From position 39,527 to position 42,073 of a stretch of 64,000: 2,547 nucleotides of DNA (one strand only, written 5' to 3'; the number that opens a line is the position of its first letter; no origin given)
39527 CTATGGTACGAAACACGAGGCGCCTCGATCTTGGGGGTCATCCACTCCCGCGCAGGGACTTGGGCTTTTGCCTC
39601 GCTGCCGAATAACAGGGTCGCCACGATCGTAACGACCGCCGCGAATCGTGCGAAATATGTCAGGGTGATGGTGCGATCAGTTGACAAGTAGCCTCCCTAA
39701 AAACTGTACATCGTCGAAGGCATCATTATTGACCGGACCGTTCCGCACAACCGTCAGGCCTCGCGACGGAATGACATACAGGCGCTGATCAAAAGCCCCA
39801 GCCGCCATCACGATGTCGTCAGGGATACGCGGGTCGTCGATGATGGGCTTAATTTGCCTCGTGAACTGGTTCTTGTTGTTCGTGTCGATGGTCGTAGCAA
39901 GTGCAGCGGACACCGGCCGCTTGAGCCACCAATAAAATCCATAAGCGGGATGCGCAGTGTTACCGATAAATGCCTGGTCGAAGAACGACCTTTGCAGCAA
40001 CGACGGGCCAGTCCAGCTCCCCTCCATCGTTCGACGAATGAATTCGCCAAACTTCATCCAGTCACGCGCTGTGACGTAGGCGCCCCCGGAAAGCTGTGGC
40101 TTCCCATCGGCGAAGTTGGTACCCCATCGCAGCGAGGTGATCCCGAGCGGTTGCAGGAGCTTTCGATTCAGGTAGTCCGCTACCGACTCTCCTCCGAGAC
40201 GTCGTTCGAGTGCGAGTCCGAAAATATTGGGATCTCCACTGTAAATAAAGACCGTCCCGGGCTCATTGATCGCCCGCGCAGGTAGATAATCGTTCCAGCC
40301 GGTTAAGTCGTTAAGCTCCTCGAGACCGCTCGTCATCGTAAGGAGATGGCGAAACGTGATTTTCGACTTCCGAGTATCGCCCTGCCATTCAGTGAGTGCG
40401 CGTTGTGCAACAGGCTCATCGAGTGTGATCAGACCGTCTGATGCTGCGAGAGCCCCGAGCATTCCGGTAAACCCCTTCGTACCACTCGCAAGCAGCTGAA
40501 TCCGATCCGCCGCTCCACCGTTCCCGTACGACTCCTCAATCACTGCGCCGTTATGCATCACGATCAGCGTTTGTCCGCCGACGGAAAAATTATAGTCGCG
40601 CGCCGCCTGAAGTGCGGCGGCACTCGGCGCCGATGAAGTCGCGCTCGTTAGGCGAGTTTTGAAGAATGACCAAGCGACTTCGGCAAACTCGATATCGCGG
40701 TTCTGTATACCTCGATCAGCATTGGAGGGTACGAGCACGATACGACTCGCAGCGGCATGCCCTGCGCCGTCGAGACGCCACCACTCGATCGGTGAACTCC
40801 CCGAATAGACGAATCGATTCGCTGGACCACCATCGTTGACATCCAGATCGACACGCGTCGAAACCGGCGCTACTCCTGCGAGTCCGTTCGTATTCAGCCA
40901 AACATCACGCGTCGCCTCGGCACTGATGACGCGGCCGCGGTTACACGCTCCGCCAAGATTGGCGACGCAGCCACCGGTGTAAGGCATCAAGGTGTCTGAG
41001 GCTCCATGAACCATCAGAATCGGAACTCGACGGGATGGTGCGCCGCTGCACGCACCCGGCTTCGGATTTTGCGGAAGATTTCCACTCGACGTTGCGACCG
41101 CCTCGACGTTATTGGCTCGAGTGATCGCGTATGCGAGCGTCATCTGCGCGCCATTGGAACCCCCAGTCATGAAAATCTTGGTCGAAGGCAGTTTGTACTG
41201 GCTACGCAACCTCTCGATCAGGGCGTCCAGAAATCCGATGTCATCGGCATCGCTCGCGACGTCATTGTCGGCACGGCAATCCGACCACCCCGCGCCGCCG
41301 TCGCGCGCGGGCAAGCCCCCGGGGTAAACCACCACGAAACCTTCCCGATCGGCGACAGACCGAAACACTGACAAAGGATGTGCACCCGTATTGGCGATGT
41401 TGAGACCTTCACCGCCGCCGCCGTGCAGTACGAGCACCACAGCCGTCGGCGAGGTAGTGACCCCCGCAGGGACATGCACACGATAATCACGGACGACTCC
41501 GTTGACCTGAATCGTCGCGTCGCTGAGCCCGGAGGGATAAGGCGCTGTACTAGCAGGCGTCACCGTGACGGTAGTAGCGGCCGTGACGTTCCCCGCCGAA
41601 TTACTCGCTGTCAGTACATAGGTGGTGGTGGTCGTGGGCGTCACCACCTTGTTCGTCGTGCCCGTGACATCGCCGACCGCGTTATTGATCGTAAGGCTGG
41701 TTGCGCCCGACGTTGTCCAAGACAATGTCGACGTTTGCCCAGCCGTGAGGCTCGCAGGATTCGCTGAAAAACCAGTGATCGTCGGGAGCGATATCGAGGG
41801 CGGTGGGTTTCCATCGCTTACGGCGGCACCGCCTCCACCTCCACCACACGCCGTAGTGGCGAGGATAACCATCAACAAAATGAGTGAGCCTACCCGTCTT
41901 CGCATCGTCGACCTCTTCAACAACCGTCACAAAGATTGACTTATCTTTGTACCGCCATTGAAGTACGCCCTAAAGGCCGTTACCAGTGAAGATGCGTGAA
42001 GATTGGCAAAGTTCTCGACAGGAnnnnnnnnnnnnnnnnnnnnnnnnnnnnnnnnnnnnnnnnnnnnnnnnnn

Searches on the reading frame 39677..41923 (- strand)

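Call 28: search_protein_families(library=pfam, proteins=[window:39677-41923:-], max_evalue=0.0001)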
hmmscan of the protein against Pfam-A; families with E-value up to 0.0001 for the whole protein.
window:39677-41923:- (748 aa): 2 families
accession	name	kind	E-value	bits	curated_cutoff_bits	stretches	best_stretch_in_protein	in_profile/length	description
PF00144.29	Beta-lactamase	-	6.3e-23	81.9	27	1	449-726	15-305/329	Beta-lactamase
PF02230.22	Abhydrolase_2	-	1.2e-07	32.3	23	1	159-316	13-173/217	Phospholipase/Carboxylesterase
